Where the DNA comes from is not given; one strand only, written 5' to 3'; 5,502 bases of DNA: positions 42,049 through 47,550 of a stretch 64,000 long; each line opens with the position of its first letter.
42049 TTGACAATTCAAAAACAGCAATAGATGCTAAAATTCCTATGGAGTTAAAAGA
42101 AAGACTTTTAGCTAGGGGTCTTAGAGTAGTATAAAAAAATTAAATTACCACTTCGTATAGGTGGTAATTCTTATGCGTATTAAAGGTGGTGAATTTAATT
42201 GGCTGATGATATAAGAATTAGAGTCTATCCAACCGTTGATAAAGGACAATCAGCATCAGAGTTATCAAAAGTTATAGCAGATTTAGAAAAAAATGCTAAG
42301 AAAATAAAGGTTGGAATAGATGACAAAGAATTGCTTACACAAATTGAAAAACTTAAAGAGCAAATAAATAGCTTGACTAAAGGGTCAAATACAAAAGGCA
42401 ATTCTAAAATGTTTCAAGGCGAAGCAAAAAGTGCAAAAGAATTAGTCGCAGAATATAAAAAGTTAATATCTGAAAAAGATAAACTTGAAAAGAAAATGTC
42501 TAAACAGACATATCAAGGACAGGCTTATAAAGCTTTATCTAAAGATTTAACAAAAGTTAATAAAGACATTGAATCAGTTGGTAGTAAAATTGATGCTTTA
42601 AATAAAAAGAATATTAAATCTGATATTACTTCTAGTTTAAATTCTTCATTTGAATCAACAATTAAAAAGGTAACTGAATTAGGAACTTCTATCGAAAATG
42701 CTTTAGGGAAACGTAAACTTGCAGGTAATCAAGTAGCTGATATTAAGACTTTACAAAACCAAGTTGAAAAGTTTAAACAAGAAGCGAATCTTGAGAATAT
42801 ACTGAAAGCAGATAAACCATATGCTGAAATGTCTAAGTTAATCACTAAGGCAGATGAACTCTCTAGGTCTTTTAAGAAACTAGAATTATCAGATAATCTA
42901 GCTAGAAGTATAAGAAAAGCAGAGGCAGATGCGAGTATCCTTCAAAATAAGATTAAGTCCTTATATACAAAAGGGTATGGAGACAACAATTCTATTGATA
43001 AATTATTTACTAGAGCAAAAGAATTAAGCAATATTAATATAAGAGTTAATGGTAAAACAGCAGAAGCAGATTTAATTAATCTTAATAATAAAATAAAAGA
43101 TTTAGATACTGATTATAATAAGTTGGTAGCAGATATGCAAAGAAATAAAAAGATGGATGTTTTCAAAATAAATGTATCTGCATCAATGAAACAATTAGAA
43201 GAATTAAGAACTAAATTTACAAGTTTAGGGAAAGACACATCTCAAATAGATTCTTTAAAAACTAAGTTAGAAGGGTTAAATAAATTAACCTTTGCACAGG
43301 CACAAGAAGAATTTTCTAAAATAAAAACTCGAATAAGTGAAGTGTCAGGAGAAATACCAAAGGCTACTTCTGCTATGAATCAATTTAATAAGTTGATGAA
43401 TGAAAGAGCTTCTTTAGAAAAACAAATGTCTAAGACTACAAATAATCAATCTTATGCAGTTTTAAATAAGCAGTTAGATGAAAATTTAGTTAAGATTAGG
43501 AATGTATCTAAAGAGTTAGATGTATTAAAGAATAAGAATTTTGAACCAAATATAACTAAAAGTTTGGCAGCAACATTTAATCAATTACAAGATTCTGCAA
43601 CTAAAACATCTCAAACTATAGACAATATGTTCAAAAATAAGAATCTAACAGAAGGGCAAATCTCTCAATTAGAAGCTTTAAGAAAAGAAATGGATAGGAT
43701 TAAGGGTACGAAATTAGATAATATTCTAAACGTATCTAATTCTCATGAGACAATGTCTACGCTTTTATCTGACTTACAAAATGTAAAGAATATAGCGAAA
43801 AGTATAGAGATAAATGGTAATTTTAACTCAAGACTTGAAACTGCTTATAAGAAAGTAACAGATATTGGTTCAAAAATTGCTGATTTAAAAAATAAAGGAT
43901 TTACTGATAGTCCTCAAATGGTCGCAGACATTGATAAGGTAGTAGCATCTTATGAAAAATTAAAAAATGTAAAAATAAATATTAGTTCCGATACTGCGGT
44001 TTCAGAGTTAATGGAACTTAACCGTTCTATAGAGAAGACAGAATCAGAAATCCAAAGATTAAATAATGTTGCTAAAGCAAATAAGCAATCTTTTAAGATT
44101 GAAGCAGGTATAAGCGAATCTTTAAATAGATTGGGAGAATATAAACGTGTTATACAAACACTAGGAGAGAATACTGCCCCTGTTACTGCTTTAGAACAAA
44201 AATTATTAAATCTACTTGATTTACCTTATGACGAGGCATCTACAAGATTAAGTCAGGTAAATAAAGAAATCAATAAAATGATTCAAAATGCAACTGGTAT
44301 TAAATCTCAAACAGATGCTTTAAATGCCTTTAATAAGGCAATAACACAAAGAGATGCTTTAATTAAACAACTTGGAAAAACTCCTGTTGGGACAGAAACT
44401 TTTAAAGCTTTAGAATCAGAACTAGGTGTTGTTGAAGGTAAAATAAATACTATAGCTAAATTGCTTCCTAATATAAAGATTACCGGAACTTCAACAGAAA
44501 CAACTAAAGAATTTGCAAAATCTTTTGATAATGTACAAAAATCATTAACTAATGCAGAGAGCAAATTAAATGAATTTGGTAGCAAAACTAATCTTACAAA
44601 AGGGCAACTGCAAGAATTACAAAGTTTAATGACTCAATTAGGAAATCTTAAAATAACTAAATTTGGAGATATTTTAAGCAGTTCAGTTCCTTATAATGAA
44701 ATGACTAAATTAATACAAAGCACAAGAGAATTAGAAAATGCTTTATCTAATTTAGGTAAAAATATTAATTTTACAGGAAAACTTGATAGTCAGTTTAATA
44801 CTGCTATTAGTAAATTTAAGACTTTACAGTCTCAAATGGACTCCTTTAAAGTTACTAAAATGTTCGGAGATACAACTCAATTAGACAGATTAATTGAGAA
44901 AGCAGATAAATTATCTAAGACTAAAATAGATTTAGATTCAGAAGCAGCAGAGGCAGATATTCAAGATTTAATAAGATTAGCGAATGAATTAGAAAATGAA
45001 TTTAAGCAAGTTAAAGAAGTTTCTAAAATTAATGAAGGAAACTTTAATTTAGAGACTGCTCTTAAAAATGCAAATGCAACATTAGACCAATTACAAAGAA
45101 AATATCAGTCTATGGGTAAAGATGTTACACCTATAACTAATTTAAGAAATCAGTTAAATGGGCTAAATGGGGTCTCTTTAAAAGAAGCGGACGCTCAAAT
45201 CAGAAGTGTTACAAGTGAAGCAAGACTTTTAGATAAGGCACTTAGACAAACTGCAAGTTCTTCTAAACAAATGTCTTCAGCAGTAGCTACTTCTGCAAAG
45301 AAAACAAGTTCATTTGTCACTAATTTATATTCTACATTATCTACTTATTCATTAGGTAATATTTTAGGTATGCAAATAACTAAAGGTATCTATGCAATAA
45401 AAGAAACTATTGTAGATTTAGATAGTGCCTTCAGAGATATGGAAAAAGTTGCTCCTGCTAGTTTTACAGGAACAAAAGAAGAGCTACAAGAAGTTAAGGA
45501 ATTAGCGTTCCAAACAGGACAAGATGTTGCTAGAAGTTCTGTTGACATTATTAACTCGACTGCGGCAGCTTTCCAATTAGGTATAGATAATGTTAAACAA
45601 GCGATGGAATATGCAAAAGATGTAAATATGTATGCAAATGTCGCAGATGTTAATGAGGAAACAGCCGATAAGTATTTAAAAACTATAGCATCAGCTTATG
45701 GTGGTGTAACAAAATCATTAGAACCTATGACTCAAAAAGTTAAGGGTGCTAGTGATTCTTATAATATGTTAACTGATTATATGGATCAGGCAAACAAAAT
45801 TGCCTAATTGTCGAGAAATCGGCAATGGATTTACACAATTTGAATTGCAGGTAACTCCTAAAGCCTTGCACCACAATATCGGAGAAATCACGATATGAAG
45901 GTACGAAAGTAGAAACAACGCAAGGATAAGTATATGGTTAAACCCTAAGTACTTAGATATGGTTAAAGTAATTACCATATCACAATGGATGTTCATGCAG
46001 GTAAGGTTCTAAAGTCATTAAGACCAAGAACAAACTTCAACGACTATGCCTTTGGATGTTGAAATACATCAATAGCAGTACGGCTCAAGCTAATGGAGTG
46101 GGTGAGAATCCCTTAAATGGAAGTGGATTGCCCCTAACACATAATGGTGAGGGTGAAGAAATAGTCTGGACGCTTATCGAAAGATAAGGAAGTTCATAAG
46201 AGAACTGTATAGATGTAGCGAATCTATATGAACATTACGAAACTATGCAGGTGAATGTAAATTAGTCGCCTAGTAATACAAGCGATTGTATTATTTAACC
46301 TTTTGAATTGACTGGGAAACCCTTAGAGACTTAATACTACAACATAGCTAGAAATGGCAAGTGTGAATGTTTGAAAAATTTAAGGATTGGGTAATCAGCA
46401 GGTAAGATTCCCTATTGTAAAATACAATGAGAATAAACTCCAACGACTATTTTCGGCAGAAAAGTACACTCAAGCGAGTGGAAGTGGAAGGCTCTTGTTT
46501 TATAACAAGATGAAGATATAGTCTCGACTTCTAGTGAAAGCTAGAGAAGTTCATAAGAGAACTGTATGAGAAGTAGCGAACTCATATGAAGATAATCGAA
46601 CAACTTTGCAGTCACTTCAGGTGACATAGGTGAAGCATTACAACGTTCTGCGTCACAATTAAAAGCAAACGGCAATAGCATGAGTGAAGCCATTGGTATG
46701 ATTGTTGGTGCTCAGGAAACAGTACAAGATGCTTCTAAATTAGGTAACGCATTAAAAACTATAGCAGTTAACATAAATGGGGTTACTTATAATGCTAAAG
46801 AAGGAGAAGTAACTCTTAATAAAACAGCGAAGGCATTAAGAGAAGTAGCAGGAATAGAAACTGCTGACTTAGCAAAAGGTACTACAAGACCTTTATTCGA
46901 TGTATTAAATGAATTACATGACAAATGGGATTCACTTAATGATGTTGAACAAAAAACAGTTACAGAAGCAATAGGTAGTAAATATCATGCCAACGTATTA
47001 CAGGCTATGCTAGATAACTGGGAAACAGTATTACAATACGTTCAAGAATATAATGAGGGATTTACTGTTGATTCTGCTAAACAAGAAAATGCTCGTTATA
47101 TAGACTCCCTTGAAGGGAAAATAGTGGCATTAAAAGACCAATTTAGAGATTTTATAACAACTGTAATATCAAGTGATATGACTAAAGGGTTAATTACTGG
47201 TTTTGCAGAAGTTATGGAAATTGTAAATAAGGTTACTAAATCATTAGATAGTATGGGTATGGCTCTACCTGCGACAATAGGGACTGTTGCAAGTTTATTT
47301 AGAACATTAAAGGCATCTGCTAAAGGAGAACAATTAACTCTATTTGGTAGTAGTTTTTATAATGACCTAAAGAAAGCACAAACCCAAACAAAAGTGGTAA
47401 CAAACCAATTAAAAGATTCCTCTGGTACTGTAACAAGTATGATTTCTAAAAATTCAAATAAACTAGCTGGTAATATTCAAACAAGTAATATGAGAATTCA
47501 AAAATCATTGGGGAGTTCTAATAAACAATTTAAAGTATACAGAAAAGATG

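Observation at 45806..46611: Two tandem, diverged group I-like ribozyme units split the tape measure gene, with a possible 21-nt in-frame micro-exon between them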

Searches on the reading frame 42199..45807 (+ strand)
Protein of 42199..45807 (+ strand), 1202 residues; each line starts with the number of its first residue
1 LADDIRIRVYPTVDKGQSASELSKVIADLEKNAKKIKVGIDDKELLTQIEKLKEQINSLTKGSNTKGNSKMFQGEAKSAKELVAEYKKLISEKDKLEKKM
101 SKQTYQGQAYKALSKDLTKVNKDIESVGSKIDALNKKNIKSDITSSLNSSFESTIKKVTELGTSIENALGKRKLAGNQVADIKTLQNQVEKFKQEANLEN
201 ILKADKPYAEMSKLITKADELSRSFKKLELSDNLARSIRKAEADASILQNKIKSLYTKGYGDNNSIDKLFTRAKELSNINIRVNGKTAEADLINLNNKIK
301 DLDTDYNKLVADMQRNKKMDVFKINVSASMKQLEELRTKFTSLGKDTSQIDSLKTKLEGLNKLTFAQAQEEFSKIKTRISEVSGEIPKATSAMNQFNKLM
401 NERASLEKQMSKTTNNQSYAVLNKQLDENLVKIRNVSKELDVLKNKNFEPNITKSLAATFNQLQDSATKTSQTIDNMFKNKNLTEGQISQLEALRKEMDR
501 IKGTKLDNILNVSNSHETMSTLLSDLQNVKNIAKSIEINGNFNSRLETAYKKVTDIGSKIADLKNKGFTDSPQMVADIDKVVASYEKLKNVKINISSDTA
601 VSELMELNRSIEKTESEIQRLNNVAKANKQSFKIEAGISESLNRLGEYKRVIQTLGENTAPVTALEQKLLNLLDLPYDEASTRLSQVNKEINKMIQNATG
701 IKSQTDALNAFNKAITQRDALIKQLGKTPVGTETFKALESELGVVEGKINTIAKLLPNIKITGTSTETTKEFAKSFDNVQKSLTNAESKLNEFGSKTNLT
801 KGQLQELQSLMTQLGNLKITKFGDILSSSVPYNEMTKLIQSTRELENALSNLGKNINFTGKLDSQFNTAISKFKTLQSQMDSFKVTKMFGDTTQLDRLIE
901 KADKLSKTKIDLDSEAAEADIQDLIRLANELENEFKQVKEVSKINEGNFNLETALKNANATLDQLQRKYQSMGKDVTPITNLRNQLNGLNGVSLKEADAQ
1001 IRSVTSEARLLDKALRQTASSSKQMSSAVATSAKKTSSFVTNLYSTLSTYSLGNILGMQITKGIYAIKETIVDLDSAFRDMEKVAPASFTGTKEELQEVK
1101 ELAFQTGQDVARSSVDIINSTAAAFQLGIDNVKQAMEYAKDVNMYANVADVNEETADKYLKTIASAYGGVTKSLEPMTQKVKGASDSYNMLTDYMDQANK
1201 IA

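Call 76: find_encoding_contigs(protein=window:42199-45807:+, flank=2000, max_places=4)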
Protein window:42199-45807:+ (1202 aa): 7 contigs read that carry it; 1 place shown.
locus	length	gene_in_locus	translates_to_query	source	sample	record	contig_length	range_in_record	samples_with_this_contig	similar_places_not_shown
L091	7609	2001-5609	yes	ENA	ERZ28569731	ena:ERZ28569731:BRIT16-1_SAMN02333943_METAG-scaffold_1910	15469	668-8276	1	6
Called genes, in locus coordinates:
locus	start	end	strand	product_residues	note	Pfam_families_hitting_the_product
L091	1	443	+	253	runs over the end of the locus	-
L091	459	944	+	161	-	-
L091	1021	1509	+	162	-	-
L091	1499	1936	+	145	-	-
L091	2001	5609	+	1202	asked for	-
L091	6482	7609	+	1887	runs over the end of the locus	-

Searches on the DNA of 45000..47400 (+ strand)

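Call 4: search_rna_families(source=window, start=45700, end=46700, threshold=evalue, max_evalue=10, show_alignments=4)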
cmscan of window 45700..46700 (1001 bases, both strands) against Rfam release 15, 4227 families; matches with E-value up to 10: 2.
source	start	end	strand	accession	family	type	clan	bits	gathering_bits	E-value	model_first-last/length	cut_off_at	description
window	46257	46546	+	RF00028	Intron_gpI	Intron;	-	81.5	50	5.9e-21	1-253/253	no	Group I catalytic intron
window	45777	46189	+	RF00028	Intron_gpI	Intron;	-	46.1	50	2.3e-10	1-253/253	no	Group I catalytic intron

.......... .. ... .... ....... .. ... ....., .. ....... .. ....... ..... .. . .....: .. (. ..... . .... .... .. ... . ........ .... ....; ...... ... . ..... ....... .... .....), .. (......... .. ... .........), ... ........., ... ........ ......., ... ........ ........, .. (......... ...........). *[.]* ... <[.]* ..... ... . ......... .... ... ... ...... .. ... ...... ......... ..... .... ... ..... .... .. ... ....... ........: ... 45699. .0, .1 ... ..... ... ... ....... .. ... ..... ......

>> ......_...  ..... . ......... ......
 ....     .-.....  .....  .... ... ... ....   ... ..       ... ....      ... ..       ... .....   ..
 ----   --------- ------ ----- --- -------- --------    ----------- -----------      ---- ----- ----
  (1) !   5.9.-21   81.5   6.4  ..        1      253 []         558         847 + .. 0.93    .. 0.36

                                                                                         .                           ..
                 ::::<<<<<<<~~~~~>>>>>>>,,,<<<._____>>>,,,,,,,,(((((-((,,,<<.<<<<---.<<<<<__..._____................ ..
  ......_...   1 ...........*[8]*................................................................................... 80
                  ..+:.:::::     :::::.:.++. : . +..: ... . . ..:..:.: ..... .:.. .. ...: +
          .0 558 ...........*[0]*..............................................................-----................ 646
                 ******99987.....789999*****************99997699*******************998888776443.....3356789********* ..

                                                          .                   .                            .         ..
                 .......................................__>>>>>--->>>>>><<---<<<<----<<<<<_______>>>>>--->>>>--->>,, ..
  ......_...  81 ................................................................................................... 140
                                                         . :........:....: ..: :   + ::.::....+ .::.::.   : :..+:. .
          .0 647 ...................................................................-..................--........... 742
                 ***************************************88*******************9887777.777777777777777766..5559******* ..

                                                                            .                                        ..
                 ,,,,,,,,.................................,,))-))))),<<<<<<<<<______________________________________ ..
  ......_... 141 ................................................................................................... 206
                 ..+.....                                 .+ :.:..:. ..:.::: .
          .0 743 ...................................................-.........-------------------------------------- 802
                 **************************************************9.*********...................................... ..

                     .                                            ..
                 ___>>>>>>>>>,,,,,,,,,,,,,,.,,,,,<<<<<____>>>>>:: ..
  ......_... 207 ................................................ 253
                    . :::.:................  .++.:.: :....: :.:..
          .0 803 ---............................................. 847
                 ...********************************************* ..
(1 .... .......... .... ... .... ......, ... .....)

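Call 6: search_dna_similar(query=window:45000-47400:+, collection=phages, mode=near, max_rows=40)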
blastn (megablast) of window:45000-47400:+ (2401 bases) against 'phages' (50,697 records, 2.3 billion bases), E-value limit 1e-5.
Records with a match: 120; places in all: 137; records where one place covers at least 80% of the query: 0.
Best place of each record, by identity: 80-90% 113; 60-80% 7.
By first word of the organism name: Staphylococcus 113; Bacillus 7.
By host as written in the record: Staphylococcus aureus 49; - 14; Staphylococcus sp. 6; Staphylococcus carnosus TM300 5; Bacillus subtilis 4; Staphylococcus aureus strain 6409 4; Staphylococcus 4; Staphylococcus aureus ATCC 6538 3; and 21 more.
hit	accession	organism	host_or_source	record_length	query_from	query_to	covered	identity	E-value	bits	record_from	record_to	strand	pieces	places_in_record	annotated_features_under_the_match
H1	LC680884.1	Bacillus phage PBS1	Bacillus subtilis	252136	1034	1231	8%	81.0%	2e-18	199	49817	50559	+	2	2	none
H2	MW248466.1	Staphylococcus phage MarsHill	Staphylococcus aureus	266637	1038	1236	8%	79.0%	1e-26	128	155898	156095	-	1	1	viral RNA polymerase beta subunit | hypothetical protein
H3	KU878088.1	Bacillus phage AR9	Bacillus subtilis subsp. subtilis 168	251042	1061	1231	7%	78.2%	2e-18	100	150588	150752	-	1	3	DNA-directed RNA polymerase beta subunit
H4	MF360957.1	Bacillus phage PBS1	Bacillus subtilis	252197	1061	1231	7%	78.2%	2e-18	100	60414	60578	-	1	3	none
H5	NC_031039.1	Bacillus phage AR9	Bacillus subtilis subsp. subtilis 168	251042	1061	1231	7%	78.2%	2e-18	100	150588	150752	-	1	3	RNA polymerase beta subunit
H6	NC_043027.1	Bacillus phage PBS1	Bacillus subtilis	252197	1061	1231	7%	78.2%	2e-18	100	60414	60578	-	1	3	none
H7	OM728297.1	Bacillus phage vB_BsuM-Goe21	Bacillus subtilis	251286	1061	1231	7%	78.2%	2e-18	100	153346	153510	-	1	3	none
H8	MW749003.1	Bacillus phage vB_BspM_Internexus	Bacillus sp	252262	1061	1231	7%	76.4%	2e-13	84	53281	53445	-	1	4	none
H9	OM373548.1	Staphylococcus phage vB_SpsM-DH2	Staphylococcus pseudintermedius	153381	1063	1221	7%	80.1%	3e-22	113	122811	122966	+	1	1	record has no annotation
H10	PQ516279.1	Staphylococcus phage vB_Q1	Staphylococcus sp.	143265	1063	1206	6%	82.9%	2e-24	121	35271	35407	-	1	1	none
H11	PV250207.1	Staphylococcus phage vB_Sau_BCPSau_005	Staphylococcus aureus 012/05-15/R (JSC ...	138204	1063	1206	6%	82.9%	2e-24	121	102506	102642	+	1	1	none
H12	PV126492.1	Staphylococcus phage vB_Sau_BCPSau004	Staphylococcus aureus 012/05-15/R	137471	1063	1206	6%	82.9%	2e-24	121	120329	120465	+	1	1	none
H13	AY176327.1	Staphylococcus phage K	-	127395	1063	1206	6%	82.9%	2e-24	121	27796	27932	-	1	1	ORF30/ORF32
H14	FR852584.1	Staphylococcus phage ISP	Staphylococcus aureus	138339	1063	1206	6%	82.9%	2e-24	121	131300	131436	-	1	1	none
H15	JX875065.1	Staphylococcus phage SA5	Staphylococcus aureus PS80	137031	1063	1206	6%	82.9%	2e-24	121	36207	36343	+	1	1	none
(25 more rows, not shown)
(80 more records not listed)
